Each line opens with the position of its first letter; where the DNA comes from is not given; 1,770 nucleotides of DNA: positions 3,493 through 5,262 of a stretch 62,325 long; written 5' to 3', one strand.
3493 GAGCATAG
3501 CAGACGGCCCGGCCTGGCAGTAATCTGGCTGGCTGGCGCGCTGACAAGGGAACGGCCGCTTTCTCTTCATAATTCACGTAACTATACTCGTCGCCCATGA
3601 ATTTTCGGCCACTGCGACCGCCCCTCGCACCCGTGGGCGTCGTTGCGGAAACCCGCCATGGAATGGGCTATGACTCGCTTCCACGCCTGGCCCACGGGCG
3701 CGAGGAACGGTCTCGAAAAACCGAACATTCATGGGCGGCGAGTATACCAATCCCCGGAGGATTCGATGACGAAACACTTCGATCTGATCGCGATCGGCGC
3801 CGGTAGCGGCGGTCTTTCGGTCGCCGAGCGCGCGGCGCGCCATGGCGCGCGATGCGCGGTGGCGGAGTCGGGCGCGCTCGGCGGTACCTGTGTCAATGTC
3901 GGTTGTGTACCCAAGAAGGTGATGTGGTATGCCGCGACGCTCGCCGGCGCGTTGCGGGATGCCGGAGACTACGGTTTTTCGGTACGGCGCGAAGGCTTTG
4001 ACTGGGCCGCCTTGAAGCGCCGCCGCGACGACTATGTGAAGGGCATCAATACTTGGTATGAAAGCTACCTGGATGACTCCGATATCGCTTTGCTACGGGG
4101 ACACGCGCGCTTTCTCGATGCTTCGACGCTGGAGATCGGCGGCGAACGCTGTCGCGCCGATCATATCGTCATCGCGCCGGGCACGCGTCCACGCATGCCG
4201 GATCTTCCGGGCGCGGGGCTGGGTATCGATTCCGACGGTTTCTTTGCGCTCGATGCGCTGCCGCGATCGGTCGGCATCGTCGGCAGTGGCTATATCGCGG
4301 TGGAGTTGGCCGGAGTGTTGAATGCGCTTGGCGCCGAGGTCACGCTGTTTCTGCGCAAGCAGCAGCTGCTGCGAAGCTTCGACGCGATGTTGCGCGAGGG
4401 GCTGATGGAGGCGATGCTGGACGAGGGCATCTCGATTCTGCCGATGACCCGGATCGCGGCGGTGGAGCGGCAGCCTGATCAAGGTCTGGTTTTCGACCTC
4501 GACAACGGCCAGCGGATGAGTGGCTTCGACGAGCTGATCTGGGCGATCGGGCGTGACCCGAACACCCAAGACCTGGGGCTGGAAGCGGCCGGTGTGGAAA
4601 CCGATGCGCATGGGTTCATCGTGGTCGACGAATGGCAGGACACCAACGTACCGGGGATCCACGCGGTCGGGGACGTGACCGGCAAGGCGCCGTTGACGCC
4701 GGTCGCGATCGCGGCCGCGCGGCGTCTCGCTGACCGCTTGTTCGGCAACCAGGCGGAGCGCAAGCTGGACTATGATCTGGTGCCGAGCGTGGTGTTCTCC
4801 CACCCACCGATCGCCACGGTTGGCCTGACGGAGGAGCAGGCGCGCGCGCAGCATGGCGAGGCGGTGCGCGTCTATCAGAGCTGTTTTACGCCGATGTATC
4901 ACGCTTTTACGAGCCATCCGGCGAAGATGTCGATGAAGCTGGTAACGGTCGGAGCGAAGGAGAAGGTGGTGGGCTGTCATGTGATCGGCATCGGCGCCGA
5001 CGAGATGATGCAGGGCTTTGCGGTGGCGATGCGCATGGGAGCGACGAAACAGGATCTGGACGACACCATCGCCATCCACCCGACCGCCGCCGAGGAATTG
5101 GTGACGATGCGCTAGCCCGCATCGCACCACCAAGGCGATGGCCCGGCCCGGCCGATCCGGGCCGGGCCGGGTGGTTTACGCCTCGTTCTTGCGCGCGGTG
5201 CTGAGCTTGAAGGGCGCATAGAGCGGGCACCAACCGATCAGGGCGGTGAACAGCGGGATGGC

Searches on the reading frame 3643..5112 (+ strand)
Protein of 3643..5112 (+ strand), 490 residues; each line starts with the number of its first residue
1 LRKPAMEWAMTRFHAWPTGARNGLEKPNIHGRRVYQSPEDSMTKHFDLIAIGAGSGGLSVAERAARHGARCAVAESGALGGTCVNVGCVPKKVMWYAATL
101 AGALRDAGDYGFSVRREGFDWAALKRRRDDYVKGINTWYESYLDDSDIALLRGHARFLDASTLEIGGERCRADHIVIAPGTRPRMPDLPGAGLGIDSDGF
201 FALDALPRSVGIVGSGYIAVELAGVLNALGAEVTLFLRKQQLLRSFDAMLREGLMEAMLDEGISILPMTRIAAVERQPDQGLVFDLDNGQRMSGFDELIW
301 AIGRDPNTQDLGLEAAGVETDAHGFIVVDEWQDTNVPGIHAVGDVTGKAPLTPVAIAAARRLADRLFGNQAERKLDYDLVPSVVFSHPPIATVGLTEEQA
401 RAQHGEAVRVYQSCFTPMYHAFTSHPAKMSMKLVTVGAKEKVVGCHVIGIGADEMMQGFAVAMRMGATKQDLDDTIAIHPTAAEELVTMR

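Call 89: search_protein_families(library=pfam, proteins=[window:3643-5112:+], max_evalue=0.00001)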
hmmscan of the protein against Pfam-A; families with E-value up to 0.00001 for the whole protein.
window:3643-5112:+ (490 aa): 4 families
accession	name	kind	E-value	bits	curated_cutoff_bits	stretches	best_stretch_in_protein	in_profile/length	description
PF07992.20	Pyr_redox_2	-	2.3e-62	211.5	26.1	1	47-359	2-291/291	Pyridine nucleotide-disulphide oxidoreductase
PF02852.28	Pyr_redox_dim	-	3.1e-36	124.4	25.3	1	380-489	1-109/110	Pyridine nucleotide-disulphide oxidoreductase, dimerisation domain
PF00070.33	Pyr_redox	-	1.8e-18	67.2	22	1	210-280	2-72/82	Pyridine nucleotide-disulphide oxidoreductase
PF13738.12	Pyr_redox_3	-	1.9e-13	50.8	30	1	168-343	121-305/305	Pyridine nucleotide-disulphide oxidoreductase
